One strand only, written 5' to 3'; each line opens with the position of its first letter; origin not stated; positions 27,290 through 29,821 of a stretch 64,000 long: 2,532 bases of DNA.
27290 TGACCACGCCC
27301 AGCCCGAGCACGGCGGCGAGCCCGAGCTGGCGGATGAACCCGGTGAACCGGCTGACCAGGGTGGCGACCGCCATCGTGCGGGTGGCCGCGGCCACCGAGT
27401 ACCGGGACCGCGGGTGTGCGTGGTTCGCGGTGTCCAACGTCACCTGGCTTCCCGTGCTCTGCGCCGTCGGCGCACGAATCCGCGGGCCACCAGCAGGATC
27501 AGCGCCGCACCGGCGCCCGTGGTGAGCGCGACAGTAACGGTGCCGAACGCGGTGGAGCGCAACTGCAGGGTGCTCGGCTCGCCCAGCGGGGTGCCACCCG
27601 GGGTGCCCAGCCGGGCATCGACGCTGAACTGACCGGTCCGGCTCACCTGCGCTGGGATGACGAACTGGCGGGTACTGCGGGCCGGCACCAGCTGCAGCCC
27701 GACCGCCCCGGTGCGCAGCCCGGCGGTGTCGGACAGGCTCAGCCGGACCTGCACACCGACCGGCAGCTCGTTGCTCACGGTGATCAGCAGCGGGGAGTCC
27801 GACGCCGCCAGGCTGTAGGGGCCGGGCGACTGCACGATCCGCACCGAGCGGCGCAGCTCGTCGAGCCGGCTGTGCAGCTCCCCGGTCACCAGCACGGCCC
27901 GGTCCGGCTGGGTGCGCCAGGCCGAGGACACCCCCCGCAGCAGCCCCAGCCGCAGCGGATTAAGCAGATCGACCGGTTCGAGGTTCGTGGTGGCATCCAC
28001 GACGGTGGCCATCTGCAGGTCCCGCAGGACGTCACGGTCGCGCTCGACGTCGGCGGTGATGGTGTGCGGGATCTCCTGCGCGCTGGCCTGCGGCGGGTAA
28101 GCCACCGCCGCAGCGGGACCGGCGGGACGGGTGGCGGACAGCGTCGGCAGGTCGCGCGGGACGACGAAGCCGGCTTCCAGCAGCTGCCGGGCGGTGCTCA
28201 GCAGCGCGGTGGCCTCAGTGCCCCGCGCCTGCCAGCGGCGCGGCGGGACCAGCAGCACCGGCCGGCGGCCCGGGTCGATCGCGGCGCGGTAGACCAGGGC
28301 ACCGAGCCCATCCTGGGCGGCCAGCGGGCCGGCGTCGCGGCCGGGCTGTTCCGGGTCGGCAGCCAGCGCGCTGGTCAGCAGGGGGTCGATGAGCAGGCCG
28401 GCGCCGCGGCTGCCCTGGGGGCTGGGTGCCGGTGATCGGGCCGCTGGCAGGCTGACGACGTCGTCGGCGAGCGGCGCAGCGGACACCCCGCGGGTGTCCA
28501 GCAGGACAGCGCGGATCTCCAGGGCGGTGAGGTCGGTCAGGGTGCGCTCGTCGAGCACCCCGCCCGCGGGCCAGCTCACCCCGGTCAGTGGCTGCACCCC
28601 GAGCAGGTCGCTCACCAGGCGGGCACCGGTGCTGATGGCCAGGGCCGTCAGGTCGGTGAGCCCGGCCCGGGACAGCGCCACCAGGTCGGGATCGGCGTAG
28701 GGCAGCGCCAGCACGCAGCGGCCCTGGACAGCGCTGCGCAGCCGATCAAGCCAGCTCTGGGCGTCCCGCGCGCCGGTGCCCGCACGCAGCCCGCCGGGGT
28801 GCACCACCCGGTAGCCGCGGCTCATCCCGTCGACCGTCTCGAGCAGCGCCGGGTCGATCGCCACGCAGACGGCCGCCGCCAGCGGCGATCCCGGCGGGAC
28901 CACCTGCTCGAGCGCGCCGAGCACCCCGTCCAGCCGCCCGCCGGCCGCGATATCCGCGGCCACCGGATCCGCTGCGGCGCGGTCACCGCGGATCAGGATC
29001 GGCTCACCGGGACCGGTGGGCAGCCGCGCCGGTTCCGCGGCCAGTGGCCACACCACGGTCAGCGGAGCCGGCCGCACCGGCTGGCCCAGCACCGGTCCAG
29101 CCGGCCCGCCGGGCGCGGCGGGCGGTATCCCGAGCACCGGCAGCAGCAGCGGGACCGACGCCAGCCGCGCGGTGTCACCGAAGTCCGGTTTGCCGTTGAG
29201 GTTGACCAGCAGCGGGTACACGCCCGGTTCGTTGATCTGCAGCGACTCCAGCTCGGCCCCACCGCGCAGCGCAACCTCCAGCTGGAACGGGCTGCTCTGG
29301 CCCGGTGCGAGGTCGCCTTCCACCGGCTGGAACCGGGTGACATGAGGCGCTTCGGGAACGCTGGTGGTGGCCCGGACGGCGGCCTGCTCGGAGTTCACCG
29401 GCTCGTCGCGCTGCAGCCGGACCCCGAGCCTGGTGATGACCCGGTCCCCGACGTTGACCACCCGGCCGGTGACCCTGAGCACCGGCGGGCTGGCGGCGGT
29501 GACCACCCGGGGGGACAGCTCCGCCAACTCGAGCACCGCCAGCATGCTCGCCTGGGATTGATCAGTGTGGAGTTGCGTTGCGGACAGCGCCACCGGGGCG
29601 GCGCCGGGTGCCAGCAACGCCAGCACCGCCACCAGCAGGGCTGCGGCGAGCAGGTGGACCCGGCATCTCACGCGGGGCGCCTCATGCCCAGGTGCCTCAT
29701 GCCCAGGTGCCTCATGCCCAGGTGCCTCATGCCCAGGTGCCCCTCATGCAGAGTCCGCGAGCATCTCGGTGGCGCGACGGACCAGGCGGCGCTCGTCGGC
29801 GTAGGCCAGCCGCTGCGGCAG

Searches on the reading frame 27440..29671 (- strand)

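Call 46: search_protein_families(library=pfam, proteins=[window:27440-29671:-], max_evalue=0.00001)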
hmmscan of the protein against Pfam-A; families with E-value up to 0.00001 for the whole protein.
window:27440-29671:- (743 aa): 1 family
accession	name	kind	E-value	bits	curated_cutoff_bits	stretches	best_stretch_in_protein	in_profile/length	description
PF19516.4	DUF6049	-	7.8e-30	104.6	30.1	1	5-741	4-703/708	Family of unknown function (DUF6049)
